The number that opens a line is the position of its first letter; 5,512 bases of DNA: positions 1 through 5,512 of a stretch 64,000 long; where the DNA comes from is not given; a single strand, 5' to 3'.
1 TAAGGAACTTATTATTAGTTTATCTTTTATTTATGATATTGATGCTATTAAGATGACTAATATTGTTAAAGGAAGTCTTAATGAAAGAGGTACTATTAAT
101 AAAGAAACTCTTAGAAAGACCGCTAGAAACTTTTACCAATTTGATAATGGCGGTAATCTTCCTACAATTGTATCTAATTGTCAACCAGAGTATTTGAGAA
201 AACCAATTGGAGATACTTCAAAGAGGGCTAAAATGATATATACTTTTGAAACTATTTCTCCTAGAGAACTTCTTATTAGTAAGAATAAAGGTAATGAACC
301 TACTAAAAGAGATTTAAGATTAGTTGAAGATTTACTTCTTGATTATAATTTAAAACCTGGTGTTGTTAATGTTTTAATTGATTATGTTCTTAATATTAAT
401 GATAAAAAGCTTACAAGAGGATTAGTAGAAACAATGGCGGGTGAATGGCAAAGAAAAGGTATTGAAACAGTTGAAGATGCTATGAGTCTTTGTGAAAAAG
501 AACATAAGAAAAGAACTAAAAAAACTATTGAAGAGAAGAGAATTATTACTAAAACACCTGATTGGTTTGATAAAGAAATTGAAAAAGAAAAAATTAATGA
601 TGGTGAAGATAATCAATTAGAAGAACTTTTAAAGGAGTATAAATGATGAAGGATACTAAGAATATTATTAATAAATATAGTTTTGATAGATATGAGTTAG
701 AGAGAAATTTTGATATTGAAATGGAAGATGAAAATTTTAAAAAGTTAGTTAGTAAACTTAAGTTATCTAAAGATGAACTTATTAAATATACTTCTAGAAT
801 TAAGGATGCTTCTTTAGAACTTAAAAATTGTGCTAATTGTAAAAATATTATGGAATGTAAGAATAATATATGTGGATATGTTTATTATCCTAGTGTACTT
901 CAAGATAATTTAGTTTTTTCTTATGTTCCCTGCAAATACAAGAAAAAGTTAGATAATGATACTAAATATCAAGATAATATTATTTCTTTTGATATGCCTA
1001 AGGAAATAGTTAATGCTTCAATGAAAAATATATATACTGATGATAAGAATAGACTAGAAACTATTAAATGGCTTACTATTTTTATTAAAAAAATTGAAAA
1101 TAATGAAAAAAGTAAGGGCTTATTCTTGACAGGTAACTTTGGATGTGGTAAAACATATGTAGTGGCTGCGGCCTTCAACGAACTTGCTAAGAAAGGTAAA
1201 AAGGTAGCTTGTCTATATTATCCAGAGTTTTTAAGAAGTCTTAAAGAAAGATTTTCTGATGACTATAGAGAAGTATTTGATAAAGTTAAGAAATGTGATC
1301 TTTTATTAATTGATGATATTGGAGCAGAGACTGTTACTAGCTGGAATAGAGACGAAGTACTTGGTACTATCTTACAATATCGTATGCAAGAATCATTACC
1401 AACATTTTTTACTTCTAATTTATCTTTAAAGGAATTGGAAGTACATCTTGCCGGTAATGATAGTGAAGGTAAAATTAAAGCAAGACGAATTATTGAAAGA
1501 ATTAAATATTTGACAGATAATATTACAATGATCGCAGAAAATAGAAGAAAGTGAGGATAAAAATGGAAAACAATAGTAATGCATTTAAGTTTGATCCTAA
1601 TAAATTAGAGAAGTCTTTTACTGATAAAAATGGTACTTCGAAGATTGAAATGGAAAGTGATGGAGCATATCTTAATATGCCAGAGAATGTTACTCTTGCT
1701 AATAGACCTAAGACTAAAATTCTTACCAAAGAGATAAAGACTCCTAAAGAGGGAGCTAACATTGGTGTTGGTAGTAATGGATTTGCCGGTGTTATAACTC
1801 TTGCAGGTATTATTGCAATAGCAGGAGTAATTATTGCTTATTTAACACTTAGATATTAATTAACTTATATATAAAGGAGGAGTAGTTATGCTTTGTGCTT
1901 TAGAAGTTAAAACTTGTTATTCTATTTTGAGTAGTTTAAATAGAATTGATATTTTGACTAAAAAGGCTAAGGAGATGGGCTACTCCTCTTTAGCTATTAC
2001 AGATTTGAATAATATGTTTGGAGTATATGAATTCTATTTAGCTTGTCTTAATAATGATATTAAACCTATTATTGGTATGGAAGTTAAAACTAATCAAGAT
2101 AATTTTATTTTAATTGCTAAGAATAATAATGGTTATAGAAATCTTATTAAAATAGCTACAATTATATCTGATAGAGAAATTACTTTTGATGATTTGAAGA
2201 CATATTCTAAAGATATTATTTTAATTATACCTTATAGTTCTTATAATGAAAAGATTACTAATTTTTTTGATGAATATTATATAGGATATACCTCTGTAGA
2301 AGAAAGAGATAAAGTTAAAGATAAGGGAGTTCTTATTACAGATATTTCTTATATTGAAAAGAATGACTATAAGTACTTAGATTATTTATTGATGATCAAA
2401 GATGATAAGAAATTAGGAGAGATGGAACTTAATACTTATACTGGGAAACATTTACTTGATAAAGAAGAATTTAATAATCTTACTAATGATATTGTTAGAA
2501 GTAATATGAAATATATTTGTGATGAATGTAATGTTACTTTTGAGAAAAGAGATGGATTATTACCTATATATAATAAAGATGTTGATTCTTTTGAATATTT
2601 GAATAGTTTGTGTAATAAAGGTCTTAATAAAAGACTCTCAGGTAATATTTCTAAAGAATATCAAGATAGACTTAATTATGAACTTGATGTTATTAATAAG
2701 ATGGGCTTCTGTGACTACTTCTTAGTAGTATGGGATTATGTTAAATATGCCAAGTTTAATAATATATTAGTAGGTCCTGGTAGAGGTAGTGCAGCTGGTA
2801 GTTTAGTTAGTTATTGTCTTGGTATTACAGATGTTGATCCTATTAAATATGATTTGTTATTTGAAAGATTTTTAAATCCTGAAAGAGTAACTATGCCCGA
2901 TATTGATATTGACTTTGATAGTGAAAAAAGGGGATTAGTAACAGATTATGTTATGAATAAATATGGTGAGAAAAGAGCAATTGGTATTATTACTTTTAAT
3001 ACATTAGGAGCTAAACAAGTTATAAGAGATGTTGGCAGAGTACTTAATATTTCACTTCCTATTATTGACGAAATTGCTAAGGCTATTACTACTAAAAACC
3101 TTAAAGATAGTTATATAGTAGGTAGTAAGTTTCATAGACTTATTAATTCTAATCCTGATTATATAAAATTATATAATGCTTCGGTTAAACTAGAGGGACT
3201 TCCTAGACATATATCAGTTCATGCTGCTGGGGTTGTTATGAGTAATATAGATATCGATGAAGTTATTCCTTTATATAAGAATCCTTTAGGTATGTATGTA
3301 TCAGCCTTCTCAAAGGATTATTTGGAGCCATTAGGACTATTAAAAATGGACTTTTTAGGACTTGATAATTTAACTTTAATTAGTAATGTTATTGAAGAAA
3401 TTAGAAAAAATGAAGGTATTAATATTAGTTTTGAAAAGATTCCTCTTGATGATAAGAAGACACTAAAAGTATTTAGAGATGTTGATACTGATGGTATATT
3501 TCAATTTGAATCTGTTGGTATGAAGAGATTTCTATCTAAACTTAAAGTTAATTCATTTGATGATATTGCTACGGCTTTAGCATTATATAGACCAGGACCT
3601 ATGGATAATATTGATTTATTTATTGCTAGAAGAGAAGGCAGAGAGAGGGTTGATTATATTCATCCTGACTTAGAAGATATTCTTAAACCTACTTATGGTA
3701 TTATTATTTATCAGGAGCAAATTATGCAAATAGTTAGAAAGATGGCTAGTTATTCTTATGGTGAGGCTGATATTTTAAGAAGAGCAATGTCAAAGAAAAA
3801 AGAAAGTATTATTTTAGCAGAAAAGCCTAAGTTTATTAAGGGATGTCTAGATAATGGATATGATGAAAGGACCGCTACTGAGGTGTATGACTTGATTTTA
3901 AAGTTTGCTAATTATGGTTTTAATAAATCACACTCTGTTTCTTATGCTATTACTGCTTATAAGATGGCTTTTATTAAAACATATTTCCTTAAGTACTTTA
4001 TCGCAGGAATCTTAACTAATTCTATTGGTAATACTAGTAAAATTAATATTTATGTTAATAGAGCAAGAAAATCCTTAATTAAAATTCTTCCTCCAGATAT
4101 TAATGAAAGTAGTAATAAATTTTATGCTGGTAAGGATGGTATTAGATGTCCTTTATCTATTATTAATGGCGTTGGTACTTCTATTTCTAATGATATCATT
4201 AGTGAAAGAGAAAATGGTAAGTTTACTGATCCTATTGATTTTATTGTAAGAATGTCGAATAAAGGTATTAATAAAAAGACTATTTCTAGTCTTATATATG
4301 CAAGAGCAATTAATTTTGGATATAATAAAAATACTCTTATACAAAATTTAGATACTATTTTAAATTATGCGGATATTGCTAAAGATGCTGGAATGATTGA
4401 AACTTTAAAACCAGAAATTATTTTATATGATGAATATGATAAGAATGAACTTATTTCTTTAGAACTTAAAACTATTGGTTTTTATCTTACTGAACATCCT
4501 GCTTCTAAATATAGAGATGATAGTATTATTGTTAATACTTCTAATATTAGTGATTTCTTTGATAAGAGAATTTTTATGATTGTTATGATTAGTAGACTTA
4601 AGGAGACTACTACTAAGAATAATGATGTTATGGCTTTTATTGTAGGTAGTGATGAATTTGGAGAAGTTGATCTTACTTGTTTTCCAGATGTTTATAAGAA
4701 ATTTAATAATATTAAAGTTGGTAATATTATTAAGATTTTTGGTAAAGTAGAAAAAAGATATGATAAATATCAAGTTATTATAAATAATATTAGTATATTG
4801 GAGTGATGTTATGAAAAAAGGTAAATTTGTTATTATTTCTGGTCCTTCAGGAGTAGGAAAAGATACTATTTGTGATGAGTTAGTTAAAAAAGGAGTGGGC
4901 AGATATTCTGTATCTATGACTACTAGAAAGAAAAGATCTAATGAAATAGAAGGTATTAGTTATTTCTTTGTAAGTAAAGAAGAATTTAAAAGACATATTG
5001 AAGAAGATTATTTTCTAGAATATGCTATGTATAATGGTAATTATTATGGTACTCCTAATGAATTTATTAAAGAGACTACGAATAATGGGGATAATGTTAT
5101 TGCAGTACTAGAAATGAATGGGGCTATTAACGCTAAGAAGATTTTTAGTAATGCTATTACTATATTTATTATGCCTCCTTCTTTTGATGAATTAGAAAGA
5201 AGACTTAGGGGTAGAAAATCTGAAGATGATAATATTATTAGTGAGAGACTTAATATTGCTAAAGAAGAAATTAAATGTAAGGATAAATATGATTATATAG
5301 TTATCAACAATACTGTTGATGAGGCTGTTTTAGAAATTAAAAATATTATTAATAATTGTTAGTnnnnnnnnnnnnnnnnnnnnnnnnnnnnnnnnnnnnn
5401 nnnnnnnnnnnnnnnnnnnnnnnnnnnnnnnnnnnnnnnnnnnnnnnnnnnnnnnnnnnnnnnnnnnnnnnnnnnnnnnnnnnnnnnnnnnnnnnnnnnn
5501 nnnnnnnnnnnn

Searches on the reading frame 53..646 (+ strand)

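Call 49: search_protein_families(library=pfam, proteins=[window:53-646:+], max_evalue=0.0001)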
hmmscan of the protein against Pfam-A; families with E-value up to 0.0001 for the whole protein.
window:53-646:+ (197 aa): 1 family
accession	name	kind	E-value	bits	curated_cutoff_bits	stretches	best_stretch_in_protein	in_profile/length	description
PF07261.16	DnaB_2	-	2.3e-11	43.7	22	1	75-144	4-71/74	Replication initiation and membrane attachment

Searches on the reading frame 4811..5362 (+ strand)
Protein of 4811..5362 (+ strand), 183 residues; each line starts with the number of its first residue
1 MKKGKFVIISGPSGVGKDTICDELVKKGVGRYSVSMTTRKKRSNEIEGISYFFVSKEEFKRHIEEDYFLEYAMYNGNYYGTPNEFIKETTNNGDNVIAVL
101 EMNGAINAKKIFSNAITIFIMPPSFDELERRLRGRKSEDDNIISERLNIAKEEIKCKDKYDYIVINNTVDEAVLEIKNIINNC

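Call 49: search_protein_families(library=pfam, proteins=[window:4811-5362:+], max_evalue=0.0001)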
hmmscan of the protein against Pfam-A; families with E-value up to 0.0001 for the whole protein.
window:4811-5362:+ (183 aa): 2 families
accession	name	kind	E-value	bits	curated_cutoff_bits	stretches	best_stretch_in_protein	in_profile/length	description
PF00625.27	Guanylate_kin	-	5.9e-46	156.9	25.2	1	4-181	2-180/182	Guanylate kinase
PF13238.12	AAA_18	-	3.8e-05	24.6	29.4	0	7-142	1-118/128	AAA domain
